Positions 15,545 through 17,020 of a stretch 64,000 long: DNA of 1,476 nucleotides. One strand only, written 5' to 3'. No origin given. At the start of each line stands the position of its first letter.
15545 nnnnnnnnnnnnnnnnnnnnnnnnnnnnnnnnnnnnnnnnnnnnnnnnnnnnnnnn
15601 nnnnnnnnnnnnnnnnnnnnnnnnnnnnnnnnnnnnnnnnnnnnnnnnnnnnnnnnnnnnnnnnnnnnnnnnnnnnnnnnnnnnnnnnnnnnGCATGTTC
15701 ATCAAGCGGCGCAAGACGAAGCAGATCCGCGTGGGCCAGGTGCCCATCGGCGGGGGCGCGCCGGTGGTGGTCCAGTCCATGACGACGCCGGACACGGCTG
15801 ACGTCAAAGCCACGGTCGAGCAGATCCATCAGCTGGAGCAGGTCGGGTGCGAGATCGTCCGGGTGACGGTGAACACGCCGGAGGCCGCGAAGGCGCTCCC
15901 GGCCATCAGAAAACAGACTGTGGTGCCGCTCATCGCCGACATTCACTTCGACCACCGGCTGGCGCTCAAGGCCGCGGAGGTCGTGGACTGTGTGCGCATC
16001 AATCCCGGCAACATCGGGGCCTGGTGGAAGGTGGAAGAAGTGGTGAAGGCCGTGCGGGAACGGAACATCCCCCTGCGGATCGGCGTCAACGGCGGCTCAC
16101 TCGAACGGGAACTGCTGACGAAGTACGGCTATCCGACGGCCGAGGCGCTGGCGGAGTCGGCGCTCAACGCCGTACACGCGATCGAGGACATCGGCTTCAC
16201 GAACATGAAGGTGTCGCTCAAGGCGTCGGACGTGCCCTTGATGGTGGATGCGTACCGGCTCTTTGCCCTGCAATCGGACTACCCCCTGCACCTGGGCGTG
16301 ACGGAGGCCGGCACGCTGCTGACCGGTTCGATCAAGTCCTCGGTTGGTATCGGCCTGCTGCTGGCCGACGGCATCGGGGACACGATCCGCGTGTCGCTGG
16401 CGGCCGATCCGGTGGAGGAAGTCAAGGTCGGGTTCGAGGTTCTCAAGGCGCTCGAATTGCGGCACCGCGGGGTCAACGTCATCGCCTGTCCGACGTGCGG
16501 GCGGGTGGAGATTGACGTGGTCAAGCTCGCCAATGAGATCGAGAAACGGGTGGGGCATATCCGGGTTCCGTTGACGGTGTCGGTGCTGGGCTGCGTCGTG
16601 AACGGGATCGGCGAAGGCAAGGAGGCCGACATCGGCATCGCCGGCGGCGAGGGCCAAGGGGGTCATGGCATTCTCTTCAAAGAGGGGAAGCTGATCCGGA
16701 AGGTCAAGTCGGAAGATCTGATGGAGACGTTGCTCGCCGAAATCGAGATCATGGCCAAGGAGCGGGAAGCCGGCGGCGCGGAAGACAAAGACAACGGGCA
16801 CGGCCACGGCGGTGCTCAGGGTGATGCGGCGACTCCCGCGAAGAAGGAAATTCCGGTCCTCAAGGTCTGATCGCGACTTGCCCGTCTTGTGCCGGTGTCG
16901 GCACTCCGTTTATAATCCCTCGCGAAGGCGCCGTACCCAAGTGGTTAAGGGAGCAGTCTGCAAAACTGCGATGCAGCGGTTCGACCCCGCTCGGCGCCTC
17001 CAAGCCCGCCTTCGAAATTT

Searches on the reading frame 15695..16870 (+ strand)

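Call 56: search_protein_families(library=pfam, proteins=[window:15695-16870:+], max_evalue=0.00001)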
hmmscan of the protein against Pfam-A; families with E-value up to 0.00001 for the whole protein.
window:15695-16870:+ (391 aa): 1 family
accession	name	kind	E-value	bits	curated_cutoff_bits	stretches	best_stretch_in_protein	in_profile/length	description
PF04551.19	GcpE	-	6.7e-148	492.7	32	1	8-351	1-342/343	GcpE protein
